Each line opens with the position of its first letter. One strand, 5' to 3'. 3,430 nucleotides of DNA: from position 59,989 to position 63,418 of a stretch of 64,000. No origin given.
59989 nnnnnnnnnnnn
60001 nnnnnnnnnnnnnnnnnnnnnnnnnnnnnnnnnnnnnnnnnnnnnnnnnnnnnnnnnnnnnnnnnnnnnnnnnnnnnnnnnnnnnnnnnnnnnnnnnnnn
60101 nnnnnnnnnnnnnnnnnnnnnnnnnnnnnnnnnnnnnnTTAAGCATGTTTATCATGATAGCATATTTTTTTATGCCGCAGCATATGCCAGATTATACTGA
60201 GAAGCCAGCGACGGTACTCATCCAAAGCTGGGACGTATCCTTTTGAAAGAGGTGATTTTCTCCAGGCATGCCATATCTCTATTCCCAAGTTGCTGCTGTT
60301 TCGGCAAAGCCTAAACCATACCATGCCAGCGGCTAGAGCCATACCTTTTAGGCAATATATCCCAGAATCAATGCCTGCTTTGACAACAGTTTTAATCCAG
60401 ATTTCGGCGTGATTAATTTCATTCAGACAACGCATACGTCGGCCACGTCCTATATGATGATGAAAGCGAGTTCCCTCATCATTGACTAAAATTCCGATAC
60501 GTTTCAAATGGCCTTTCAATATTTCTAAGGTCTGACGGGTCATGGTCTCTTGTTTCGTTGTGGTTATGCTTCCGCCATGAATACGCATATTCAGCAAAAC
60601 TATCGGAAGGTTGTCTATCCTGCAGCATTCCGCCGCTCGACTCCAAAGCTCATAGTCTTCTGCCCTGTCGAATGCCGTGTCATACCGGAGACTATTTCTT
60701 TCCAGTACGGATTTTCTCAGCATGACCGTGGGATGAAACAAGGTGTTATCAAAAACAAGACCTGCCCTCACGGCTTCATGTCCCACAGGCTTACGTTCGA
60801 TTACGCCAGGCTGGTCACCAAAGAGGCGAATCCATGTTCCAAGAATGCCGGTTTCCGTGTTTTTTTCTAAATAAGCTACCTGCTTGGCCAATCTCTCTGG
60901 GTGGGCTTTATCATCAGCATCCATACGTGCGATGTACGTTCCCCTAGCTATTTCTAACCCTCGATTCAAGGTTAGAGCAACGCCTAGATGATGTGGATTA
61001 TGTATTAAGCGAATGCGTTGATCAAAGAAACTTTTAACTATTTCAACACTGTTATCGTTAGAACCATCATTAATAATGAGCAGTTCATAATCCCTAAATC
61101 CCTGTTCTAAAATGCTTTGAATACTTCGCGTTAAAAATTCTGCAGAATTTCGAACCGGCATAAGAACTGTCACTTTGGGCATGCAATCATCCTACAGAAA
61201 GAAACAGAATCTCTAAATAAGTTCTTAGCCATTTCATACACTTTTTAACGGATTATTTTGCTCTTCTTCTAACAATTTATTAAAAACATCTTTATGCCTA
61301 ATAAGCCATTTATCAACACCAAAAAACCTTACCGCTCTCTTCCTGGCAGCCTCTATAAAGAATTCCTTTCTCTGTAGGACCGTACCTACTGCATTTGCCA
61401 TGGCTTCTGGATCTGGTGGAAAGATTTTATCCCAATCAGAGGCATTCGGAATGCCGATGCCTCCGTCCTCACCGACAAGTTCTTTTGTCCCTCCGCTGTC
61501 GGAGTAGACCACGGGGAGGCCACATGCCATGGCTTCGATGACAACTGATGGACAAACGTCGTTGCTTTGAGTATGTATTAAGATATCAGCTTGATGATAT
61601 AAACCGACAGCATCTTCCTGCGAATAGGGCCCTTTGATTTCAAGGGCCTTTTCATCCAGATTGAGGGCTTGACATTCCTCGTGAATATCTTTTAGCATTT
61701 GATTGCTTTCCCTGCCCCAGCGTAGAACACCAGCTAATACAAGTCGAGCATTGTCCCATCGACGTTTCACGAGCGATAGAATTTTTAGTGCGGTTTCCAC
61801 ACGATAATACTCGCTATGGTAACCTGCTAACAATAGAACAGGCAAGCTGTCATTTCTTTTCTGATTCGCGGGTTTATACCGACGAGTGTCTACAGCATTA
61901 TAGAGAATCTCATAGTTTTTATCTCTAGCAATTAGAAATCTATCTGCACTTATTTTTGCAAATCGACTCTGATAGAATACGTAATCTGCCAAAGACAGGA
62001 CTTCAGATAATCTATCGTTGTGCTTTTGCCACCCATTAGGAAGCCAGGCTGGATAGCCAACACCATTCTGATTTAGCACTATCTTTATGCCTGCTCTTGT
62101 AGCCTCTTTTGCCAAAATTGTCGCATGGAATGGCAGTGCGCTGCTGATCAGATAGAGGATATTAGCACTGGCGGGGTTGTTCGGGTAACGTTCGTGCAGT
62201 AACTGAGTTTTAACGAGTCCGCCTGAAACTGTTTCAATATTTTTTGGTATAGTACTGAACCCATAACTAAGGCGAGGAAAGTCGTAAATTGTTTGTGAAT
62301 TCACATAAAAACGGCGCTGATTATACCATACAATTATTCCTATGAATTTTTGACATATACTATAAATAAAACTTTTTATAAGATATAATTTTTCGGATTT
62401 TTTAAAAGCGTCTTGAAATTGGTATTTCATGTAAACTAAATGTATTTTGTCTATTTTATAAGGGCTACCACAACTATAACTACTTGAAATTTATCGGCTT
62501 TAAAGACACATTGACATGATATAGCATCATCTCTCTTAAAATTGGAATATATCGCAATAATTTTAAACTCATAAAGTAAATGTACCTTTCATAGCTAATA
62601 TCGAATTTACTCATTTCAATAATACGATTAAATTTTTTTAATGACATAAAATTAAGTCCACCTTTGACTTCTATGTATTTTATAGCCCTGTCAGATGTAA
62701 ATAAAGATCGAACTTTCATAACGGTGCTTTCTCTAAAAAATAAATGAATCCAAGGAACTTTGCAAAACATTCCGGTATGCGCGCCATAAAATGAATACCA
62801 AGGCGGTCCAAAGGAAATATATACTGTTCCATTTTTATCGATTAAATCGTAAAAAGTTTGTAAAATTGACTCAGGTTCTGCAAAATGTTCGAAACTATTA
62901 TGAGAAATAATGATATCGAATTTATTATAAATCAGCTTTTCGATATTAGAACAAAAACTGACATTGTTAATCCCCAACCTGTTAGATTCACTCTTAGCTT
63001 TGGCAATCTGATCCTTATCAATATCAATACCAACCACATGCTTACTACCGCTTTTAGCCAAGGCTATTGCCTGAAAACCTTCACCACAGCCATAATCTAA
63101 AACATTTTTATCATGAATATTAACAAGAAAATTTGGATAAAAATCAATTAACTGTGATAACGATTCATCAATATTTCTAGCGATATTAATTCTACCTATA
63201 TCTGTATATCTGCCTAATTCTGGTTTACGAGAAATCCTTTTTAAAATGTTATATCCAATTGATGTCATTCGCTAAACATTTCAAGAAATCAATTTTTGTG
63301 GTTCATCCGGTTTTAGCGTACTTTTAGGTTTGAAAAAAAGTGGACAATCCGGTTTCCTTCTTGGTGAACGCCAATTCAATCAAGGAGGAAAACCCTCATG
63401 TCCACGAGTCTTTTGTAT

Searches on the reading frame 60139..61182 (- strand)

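Call 10: search_protein_families(library=pfam, proteins=[window:60139-61182:-], max_evalue=0.001)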
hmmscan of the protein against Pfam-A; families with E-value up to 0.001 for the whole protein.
window:60139-61182:- (347 aa): 4 families
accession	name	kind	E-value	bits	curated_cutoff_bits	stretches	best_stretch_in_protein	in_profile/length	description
PF00535.33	Glycos_transf_2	-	2.1e-32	112.8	23.3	1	5-124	1-122/168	Glycosyl transferase family 2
PF10111.15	Glyco_tranf_2_2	-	5.5e-12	46.2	27.3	1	5-188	1-204/276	Glycosyltransferase like family 2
PF13641.12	Glyco_tranf_2_3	-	2e-10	41.5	27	1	2-116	1-121/230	Glycosyltransferase like family 2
PF13704.12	Glyco_tranf_2_4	-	0.00022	22.1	27.5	0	11-90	1-81/98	Glycosyl transferase family 2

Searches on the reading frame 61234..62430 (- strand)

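Call 10: search_protein_families(library=pfam, proteins=[window:61234-62430:-], max_evalue=0.001)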
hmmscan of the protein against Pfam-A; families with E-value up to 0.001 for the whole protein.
window:61234-62430:- (398 aa): 3 families
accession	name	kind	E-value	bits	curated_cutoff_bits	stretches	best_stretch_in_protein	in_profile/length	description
PF00534.26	Glycos_transf_1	-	1.8e-19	70.4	26.4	1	188-333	7-145/172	Glycosyl transferases group 1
PF13692.12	Glyco_trans_1_4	-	1.6e-17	64.5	27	1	198-353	3-141/142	Glycosyl transferases group 1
PF13524.12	Glyco_trans_1_2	-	1.9e-05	25.1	25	1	221-353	9-113/144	Glycosyl transferase-like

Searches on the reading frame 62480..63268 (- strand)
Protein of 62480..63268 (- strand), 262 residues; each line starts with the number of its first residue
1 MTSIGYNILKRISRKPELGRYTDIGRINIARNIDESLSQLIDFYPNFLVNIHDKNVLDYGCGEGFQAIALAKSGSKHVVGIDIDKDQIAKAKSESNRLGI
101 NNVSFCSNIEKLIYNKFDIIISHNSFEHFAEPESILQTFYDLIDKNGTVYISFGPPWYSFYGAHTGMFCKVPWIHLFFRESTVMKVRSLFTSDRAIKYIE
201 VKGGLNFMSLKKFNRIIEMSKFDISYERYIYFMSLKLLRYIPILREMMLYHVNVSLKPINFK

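Call 10: search_protein_families(library=pfam, proteins=[window:62480-63268:-], max_evalue=0.001)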
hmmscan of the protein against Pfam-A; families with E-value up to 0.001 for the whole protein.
window:62480-63268:- (262 aa): 15 families
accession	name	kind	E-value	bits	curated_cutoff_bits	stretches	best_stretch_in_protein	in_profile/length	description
PF13847.12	Methyltransf_31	-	4.6e-23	82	27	1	53-152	4-110/145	Methyltransferase domain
PF08241.18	Methyltransf_11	-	1.7e-16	61.1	21.2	1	57-151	1-95/95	Methyltransferase domain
PF13649.12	Methyltransf_25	-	3.6e-16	60.1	27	1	56-147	1-97/97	Methyltransferase domain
PF13489.12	Methyltransf_23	-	5e-15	56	27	1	32-152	4-117/164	Methyltransferase domain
PF08242.18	Methyltransf_12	-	7.4e-14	52.7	30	1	57-148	1-97/98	Methyltransferase domain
PF06325.19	PrmA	-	1.9e-09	37.9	22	1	52-122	161-232/296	Ribosomal protein L11 methyltransferase (PrmA)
PF05175.20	MTS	-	2.7e-07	30.8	23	1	48-124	27-106/170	Methyltransferase small domain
PF08003.17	Methyltransf_9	-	2.2e-05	24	23.8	1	48-149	111-215/315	Protein of unknown function (DUF1698)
PF02353.26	CMAS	-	2.5e-05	24.2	27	1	54-146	64-159/273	Mycolic acid cyclopropane synthetase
PF02390.23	Methyltransf_4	-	4e-05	23.6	24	1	55-115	4-66/173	Putative methyltransferase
PF13679.12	Methyltransf_32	-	5.5e-05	23.6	27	1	44-106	17-85/143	Methyltransferase domain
PF07021.18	MetW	-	0.00036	20.7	21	1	55-153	16-112/193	Methionine biosynthesis protein MetW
PF01209.24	Ubie_methyltran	-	0.00037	20.3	20.1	1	52-151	47-151/233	ubiE/COQ5 methyltransferase family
PF01728.25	FtsJ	-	0.00051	20.4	24.1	1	42-122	14-97/181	FtsJ-like methyltransferase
PF01135.25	PCMT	-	0.00094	19.4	20.3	0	35-105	56-128/210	Protein-L-isoaspartate(D-aspartate) O-methyltransferase (PCMT)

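Call 83: find_encoding_contigs(protein=window:62480-63268:-, flank=10000, max_places=2)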
Protein window:62480-63268:- (262 aa): 1 contig read that carries it; 1 place shown.
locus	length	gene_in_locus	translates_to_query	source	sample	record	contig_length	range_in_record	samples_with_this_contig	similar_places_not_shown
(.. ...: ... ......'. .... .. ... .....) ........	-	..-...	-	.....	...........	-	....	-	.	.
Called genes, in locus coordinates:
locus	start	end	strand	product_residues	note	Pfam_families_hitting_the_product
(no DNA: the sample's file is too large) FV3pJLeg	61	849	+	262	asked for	PF05175:MTS, PF13489:Methyltransf_23, PF02353:CMAS (faint), PF06325:PrmA, PF08241:Methyltransf_11, PF08242:Methyltransf_12, PF13649:Methyltransf_25, PF13847:Methyltransf_31, +1 more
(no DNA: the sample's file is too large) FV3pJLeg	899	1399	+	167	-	?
